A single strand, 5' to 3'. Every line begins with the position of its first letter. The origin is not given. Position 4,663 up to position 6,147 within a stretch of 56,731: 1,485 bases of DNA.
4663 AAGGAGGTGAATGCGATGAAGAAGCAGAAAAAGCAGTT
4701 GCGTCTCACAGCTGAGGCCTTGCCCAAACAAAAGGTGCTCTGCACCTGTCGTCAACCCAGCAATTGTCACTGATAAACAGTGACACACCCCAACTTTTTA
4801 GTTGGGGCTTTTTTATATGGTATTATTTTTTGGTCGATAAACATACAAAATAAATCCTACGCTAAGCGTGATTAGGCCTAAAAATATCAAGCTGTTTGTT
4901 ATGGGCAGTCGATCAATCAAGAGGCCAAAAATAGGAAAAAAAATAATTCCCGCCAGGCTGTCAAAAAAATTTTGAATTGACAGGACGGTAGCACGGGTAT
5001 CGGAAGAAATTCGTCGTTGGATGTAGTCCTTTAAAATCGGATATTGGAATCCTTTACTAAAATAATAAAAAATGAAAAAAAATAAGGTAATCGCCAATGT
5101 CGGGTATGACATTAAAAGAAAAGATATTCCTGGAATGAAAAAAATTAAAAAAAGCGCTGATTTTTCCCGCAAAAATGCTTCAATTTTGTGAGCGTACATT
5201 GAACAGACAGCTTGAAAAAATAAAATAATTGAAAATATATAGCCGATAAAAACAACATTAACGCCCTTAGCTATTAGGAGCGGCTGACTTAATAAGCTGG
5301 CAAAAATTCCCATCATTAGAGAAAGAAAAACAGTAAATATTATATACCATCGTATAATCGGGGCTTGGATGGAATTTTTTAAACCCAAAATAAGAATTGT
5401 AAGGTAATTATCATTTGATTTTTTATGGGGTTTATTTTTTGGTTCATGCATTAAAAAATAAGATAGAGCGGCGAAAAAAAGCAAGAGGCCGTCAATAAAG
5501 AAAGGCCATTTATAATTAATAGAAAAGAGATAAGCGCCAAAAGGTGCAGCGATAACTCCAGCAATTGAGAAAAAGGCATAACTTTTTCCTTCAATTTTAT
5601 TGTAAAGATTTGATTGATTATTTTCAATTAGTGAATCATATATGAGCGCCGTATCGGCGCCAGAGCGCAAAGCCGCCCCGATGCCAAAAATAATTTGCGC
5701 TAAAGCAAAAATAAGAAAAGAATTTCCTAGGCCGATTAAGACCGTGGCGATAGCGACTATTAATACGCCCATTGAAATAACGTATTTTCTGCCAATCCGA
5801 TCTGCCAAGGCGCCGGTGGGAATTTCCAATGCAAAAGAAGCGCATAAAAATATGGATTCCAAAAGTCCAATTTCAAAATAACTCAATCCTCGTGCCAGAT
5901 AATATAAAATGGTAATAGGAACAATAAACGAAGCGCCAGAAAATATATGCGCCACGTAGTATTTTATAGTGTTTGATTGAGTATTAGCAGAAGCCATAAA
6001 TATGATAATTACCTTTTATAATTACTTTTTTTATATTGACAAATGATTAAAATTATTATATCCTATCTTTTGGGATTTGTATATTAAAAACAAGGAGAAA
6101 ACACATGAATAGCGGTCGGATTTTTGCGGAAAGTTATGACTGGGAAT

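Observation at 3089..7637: Unannotated 31-aa Cys-rich peptide gene directly after a radical SAM/SPASM enzyme: candidate novel thioether-type RiPP locus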

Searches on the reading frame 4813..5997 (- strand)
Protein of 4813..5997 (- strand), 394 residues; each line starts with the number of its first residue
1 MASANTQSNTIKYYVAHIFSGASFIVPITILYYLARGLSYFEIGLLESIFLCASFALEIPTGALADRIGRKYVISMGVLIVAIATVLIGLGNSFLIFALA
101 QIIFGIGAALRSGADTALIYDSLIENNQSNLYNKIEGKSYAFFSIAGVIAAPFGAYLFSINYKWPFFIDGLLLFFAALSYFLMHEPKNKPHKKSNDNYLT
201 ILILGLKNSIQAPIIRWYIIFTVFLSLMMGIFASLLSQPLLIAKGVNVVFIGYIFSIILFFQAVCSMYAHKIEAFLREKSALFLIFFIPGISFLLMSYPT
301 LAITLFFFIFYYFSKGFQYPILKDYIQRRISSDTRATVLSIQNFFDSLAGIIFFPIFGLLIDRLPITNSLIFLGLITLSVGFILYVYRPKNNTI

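Call 3: search_protein_families(library=pfam, proteins=[window:4813-5997:-], max_evalue=0.01)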
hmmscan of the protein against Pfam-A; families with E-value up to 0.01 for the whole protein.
window:4813-5997:- (394 aa): 1 family
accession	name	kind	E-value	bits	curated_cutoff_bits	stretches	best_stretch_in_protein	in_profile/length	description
PF07690.21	MFS_1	-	1.4e-31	110.1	33.4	1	16-353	4-346/347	Major Facilitator Superfamily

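Call 4: search_protein_families(library=ncbifam, proteins=[window:4813-5997:-], max_evalue=0.01)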
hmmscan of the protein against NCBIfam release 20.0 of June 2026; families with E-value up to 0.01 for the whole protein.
window:4813-5997:- (394 aa): 28 families (the best 25 are shown)
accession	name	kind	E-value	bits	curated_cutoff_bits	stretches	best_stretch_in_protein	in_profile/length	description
TIGR00880.1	2_A_01_02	superfamily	1.5e-13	51.1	131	1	58-185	15-140/141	multidrug resistance protein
NF000043.1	tet_MFS_P_a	exception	1.9e-13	50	750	1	38-379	39-392/420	tetracycline efflux MFS transporter TetA(P)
NF000049.1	tet_MFS_40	exception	4.5e-13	49.1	800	2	24-191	25-190/406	tetracycline efflux MFS transporter Tet(40)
TIGR00900.1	2A0121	subfamily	1.7e-12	47.4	319.6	1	31-364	24-363/364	H+ Antiporter protein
TIGR00881.1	2A0104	subfamily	5.2e-11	42.2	407.75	2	14-189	4-176/379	phosphoglycerate transporter protein PgtP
NF012174.0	tet_MFS_A_B_C_D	equivalog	7.4e-11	41.5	475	1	41-356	40-351/382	Tet(A)/Tet(B)/Tet(C) family tetracycline efflux MFS transporter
TIGR00893.1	2A0114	subfamily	1e-10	41.1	395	1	37-196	25-182/399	D-galactonate transporter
NF040872.1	MFS_HP1165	exception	8.4e-08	31.7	700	1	9-330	4-327/385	HP1165 family MFS efflux transporter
NF003024.0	PRK03893.1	subfamily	8.8e-08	31.4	604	1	61-251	76-260/497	sialate:H+ symport family MFS transporter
NF007782.0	PRK10473.1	subfamily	2.9e-07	29.9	417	1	48-270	45-256/394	MdtL family multidrug efflux MFS transporter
TIGR00895.1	2A0115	subfamily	4.3e-07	29.2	418.55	1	37-193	48-202/398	aromatic acid/H+ symport family MFS transporter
NF012177.1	tet_MFS_42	exception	6.5e-07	28.9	850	1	26-190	20-180/411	tetracycline efflux MFS transporter Tet(42)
NF052292.1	efflux_CraA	equivalog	2.3e-05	23.6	725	1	54-185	63-188/409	chloramphenicol efflux MFS transporter CraA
TIGR00886.1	2A0108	subfamily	2.4e-05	23.6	311.7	1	37-109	33-106/368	NarK family nitrate/nitrite MFS transporter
NF011571.1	PRK14995.1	subfamily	3.5e-05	22.7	701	1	56-133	56-133/493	SmvA family efflux MFS transporter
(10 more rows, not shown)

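Call 67: find_homologous_proteins(query=window:4813-5997:-, max_evalue=1e-20)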
Query window:4813-5997:- (394 aa): 113 proteins with E <= 1e-20 among 8000 candidates.
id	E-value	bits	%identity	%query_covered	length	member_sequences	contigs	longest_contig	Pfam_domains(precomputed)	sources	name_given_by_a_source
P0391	7.8e-245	830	100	100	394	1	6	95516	PF07690.22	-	-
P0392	8.2e-152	524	62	99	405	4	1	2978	PF07690.22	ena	-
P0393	3.7e-122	426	54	99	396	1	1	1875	PF07690.22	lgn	-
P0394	6.0e-119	416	53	99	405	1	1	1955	PF07690.22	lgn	-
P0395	6.3e-116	406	51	100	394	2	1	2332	PF07690.22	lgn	-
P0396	1.7e-110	388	49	99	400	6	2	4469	PF07690.22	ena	-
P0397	1.3e-108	382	48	98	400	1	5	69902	PF07690.22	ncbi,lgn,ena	ncbi:MAG: MFS transporter [Patescibacteria group bacterium]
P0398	7.4e-108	379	47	98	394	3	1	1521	PF07690.22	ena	-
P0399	1.5e-101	359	49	93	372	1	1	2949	PF07690.22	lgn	-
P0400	4.4e-101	357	47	99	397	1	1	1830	PF07690.22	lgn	-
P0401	1.0e-97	346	48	98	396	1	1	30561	PF12832.14,PF07690.22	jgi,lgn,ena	-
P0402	1.2e-95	339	45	98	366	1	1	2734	PF07690.22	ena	-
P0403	2.9e-95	338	46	98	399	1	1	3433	PF00083.31,PF07690.22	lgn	-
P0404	1.7e-44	171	32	97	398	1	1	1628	PF12832.14,PF07690.22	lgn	-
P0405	2.0e-43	167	33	95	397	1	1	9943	PF07690.22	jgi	jgi:MFS family permease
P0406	4.4e-43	166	32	95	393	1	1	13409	PF07690.22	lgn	-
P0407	6.9e-43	166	30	97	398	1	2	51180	PF12832.14,PF07690.22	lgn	-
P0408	7.0e-43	166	30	97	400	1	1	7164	PF12832.14,PF07690.22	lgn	-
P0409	2.0e-42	164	31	99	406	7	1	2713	PF07690.22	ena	-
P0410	1.5e-40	158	30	86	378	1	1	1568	PF07690.22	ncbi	ncbi:MFS transporter, partial [candidate division KSB1 bacterium]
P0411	1.1e-38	152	31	90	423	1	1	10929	PF07690.22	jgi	-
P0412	1.5e-38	151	28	95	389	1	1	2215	PF00083.31,PF12832.14,PF07690.22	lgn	-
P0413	3.9e-38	150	30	91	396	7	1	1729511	PF12832.14,PF07690.22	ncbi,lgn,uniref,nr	ncbi:MFS transporter [Desnuesiella massiliensis]|uniref:MFS transporter n=1 Tax=Desnuesiella massili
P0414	5.2e-38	150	32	89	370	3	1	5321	PF07690.22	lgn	-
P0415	6.1e-37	146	28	99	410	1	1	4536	PF07690.22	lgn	-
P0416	1.3e-35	142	31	92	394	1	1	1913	PF12832.14,PF07690.22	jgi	jgi:MFS family permease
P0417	5.9e-35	139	28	92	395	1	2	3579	PF07690.22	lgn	-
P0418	1.4e-34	138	32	93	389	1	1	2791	PF07690.22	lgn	-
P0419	1.7e-34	138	31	93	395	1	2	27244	PF12832.14,PF07690.22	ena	-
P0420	2.7e-34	137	30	95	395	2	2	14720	PF07690.22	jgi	jgi:MFS family permease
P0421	1.4e-33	135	30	93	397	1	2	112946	PF00083.31,PF07690.22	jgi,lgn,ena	jgi:MFS family permease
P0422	1.7e-33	135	30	93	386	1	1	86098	PF00083.31,PF07690.22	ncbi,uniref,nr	ncbi:MFS family permease [Parabacteroides sp. PFB2-12]|uniref:MFS transporter n=1 Tax=unclassified P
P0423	3.4e-33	134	30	93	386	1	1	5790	PF00083.31,PF07690.22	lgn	-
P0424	4.8e-32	130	29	90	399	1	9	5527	PF07690.22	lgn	-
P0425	6.4e-32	129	29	90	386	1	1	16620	PF00083.31,PF07690.22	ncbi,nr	ncbi:MFS transporter [Parabacteroides sp. OttesenSCG-928-J18]|nr:MFS transporter [Parabacteroides sp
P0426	6.5e-32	129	28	90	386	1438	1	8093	PF07690.22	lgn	-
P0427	9.0e-32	129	30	90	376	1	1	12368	PF05977.20,PF07690.22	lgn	-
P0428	1.9e-31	128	31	90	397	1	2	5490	PF13347.13,PF00083.31,PF12832.14,PF07690.22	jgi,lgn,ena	-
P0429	6.5e-31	126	28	93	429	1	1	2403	PF07690.22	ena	-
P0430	7.3e-31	126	29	94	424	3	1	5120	PF07690.22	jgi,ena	-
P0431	1.5e-30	125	30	94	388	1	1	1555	PF07690.22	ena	-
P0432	2.1e-30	124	28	89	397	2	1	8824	PF07690.22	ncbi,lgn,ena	ncbi:MAG: MFS transporter [Myxococcota bacterium]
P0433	3.7e-30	124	29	98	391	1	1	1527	PF05977.20,PF07690.22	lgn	-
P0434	4.2e-30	123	29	90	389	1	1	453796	PF07690.22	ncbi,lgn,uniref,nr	ncbi:MFS transporter [Parabacteroides chinchillae]|uniref:Predicted arabinose efflux permease, MFS f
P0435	4.3e-30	123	29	92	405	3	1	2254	PF07690.22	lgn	-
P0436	4.9e-30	123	28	95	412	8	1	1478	PF12832.14,PF07690.22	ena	-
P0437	6.9e-30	123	28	92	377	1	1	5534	PF07690.22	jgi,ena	jgi:MFS family permease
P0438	7.0e-30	123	27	91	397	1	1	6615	PF07690.22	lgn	-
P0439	8.9e-30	122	29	82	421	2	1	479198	PF12832.14,PF07690.22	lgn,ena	-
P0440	1.0e-29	122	29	93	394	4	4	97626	PF07690.22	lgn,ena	-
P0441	1.4e-29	122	29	89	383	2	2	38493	PF07690.22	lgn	-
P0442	1.7e-29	121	28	96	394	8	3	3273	PF07690.22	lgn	-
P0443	2.3e-29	121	28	93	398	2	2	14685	PF07690.22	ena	-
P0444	4.2e-29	120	28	93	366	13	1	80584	PF07690.22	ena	-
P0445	4.4e-29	120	27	88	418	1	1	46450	PF12832.14,PF07690.22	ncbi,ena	-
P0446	4.5e-29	120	25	97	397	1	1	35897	PF00083.31,PF07690.22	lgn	-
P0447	1.9e-28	118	26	99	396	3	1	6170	PF13347.13,PF07690.22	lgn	-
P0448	2.9e-28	117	28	85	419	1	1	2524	PF12832.14,PF07690.22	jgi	jgi:MFS family permease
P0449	4.2e-28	117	28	95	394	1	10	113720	PF07690.22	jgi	jgi:MFS family permease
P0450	4.5e-28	117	29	86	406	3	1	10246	PF07690.22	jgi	jgi:MFS family permease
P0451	5.0e-28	117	29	97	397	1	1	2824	PF07690.22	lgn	-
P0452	5.3e-28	117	29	96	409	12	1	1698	PF12832.14,PF07690.22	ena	-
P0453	6.0e-28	116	28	99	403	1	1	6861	PF12832.14,PF07690.22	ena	-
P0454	1.5e-27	115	27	90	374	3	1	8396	PF07690.22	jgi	jgi:MFS family permease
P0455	2.9e-27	114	29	91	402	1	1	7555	PF07690.22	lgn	-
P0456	3.2e-27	114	28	90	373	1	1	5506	PF07690.22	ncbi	-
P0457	3.2e-27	114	28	96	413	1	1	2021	PF07690.22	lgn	-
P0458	3.8e-27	114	27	93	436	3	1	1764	PF07690.22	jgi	jgi:hypothetical protein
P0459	4.5e-27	113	28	90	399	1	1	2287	PF12832.14,PF07690.22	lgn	-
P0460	6.2e-27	113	27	90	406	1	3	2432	PF12832.14,PF07690.22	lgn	-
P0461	7.0e-27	113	31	91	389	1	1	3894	PF12832.14,PF07690.22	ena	-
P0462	7.8e-27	113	30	89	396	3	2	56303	PF12832.14,PF07690.22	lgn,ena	-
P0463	1.6e-26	112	27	98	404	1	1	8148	PF07690.22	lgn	-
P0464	1.7e-26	112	27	92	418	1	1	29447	PF12832.14,PF07690.22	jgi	jgi:MFS family permease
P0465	2.1e-26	111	27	86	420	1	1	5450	PF05631.20,PF05977.20,PF12832.14,PF07690.22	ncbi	-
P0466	4.4e-26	110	29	85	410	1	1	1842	PF12832.14,PF07690.22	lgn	-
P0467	8.5e-26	109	30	86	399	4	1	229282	PF12832.14,PF07690.22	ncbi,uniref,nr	ncbi:MFS transporter [Ligilactobacillus sp. WILCCON 0076]|uniref:MFS transporter n=1 Tax=Ligilactoba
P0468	1.1e-25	109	27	89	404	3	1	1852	PF01306.26,PF12832.14,PF07690.22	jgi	-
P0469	1.3e-25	109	27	80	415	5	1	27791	PF07690.22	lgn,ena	-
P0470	1.5e-25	109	27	85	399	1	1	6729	PF07690.22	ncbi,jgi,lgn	-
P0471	1.5e-25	109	27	62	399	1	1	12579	PF07690.22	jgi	jgi:MFS family permease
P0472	1.8e-25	108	27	82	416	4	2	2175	PF12832.14,PF07690.22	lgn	-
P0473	2.9e-25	108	26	98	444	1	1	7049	PF12832.14,PF07690.22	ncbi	-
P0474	3.0e-25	108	26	81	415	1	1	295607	PF07690.22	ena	-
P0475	4.0e-25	107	26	93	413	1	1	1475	PF12832.14,PF07690.22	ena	-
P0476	5.1e-25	107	27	96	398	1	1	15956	PF07690.22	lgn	-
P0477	6.9e-25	106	28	82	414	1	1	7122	PF12832.14,PF07690.22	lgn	-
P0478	6.9e-25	106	26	84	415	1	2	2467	PF12832.14,PF07690.22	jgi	-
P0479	1.1e-24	106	27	85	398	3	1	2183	PF07690.22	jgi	jgi:MFS family permease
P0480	1.4e-24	105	29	87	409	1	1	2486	PF07690.22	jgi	jgi:MFS family permease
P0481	1.6e-24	105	23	89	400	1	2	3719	PF07690.22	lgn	-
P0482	1.6e-24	105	28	89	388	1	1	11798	PF07690.22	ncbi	-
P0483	2.3e-24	105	26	89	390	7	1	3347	PF07690.22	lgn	-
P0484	2.7e-24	104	26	92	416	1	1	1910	PF12832.14,PF07690.22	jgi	jgi:MFS family permease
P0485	7.2e-24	103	25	89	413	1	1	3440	PF12832.14,PF07690.22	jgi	jgi:MFS family permease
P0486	9.6e-24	103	26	90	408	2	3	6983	PF07690.22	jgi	jgi:MFS family permease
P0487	1.8e-23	102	25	96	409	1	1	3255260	PF07690.22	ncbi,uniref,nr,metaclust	ncbi:sugar transporter [Salinarchaeum sp. Harcht-Bsk1]|uniref:MFS transporter n=1 Tax=Salinarchaeum 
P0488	2.1e-23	101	29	95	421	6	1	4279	PF07690.22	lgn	-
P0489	2.9e-23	101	30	88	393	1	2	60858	PF00083.31,PF12832.14,PF07690.22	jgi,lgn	-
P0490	4.0e-23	101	29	92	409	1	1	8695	PF07690.22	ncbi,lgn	-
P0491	1.3e-22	99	27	83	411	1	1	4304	PF07690.22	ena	-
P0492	1.7e-22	98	27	94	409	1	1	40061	PF07690.22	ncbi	ncbi:MAG: MFS transporter [bacterium]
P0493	1.8e-22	98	27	79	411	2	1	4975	PF07690.22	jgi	jgi:MFS family permease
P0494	2.1e-22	98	26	93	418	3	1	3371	PF13347.13,PF12832.14,PF07690.22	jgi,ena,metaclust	metaclust:\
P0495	7.5e-22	96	27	89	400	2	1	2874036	PF07690.22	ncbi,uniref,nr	ncbi:MFS transporter [Haladaptatus halobius]|uniref:MFS transporter n=1 Tax=Haladaptatus halobius Ta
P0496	8.9e-22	96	27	97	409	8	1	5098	PF07690.22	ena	-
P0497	2.1e-21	95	27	97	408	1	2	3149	PF07690.22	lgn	-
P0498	2.2e-21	95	27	96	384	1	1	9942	PF07690.22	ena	-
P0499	3.1e-21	94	27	92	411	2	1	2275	PF07690.22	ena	-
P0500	3.9e-21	94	25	88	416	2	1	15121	PF07690.22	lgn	-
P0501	4.0e-21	94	27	88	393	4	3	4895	PF07690.22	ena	-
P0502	4.5e-21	94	27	86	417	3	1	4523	PF12832.14,PF07690.22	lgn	-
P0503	8.8e-21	93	26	86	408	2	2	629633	PF07690.22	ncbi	ncbi:MAG: MFS transporter [Dehalococcoidia bacterium]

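Call 68: find_encoding_contigs(protein=P0397, flank=5000, max_places=2)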
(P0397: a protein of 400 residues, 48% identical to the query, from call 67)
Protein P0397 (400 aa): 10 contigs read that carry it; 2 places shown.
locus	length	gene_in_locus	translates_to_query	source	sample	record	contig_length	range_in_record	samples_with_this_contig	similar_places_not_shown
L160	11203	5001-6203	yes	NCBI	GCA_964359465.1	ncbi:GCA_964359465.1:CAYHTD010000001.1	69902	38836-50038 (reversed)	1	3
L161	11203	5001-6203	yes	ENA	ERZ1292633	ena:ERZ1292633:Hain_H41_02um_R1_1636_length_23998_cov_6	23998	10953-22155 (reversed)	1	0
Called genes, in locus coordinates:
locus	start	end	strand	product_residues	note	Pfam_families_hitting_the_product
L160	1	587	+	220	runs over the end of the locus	PF13238:AAA_18 (faint)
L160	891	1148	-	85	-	-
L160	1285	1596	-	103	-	-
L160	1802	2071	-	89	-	-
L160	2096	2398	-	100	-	-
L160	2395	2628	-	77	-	-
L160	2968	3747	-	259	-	-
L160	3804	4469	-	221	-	-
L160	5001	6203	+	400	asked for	PF07690:MFS_1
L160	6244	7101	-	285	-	PF01797:Y1_Tnp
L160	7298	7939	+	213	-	-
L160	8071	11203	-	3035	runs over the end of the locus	PF02018:CBM_4_9 (faint)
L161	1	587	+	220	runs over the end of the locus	PF13238:AAA_18 (faint)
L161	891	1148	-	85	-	-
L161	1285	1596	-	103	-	-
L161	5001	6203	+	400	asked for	PF07690:MFS_1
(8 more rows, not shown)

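Call 69: find_encoding_contigs(protein=P0401, flank=5000, max_places=2)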
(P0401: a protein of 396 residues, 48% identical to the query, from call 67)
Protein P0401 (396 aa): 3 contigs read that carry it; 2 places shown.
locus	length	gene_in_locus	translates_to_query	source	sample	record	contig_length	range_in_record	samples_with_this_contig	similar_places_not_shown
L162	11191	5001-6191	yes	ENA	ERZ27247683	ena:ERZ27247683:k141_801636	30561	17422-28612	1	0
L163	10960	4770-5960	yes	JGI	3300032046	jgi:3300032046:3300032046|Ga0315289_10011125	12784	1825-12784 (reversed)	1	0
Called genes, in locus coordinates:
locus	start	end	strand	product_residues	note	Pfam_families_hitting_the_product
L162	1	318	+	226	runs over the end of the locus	PF00005:ABC_tran, PF02463:SMC_N (faint), PF13175:AAA_15 (faint)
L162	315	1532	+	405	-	PF12704:MacB_PCD, PF02687:FtsX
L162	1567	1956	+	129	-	PF18914:DUF5666 (weak)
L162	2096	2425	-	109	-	-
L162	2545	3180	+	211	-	PF01551:Peptidase_M23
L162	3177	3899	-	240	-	PF02535:Zip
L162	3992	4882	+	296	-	PF00140:Sigma70_r1_2, PF04542:Sigma70_r2, PF04539:Sigma70_r3, PF04545:Sigma70_r4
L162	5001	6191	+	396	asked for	PF12832:MFS_1_like (faint), PF07690:MFS_1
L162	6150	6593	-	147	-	PF01541:GIY-YIG, PF10544:T5orf172 (weak)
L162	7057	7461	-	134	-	-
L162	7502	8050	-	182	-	-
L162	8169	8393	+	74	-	-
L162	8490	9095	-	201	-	-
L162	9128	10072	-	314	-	-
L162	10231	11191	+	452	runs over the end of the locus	PF10092:DUF2330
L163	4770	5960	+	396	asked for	PF12832:MFS_1_like (faint), PF07690:MFS_1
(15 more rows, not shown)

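Call 70: find_encoding_contigs(protein=P0396, flank=5000, max_places=2)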
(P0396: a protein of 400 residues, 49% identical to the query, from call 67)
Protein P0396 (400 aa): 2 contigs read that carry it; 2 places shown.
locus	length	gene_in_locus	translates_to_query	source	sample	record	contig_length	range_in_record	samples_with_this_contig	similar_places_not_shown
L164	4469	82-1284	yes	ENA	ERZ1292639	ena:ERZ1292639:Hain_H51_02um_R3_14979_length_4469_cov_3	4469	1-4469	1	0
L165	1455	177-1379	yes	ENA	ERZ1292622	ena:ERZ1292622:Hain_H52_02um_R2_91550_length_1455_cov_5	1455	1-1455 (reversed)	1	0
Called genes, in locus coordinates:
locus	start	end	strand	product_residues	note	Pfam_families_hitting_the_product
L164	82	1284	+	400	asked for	PF07690:MFS_1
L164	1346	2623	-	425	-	-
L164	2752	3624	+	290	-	-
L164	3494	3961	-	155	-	-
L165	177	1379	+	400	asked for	PF07690:MFS_1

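Call 71: find_encoding_contigs(protein=P0392, flank=5000, max_places=2)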
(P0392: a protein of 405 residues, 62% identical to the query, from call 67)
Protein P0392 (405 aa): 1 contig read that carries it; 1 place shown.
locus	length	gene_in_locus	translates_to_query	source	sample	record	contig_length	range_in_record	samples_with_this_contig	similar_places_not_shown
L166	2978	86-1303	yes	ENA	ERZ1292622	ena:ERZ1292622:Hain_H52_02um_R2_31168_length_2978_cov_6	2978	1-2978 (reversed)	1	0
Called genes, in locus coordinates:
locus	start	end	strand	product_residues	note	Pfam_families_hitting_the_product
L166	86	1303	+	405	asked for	PF07690:MFS_1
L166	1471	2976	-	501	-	?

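Call 73: find_encoding_contigs(protein=P0393, flank=5000, max_places=2)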
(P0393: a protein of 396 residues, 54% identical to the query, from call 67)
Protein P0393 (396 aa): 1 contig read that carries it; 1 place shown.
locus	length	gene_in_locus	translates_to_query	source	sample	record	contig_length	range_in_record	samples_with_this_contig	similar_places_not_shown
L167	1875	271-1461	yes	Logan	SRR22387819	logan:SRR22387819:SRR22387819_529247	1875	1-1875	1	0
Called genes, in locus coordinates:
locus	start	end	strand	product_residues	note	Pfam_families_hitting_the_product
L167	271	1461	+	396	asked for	PF07690:MFS_1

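Call 74: find_encoding_contigs(protein=P0394, flank=5000, max_places=2)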
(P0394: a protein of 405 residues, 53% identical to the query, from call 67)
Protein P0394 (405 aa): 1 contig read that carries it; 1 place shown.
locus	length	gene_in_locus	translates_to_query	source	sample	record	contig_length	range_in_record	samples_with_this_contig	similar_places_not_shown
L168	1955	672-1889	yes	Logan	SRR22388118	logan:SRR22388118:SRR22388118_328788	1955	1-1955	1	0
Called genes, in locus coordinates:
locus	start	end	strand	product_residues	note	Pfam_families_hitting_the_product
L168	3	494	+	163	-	?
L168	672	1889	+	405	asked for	PF07690:MFS_1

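Call 75: find_encoding_contigs(protein=P0395, flank=5000, max_places=2)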
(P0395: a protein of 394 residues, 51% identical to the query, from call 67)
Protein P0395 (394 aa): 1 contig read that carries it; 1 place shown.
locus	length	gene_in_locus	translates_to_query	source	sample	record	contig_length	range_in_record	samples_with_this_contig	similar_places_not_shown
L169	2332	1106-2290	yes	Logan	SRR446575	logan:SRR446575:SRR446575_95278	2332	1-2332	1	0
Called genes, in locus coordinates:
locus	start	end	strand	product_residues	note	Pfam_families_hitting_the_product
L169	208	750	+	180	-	PF13302:Acetyltransf_3, PF00583:Acetyltransf_1, PF13523:Acetyltransf_8 (weak)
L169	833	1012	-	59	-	-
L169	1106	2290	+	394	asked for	PF07690:MFS_1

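Call 76: find_encoding_contigs(protein=P0399, flank=5000, max_places=2)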
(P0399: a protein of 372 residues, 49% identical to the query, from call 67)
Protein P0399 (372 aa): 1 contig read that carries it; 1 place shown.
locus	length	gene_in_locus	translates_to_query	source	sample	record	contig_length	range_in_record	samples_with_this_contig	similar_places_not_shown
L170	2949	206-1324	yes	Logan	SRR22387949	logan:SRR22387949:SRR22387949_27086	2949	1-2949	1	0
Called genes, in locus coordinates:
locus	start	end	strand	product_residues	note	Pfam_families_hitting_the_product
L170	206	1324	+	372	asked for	PF07690:MFS_1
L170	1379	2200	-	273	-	PF10026:DUF2268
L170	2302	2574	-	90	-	PF07889:DUF1664 (weak)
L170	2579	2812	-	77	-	PF15919:HicB_lk_antitox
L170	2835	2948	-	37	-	?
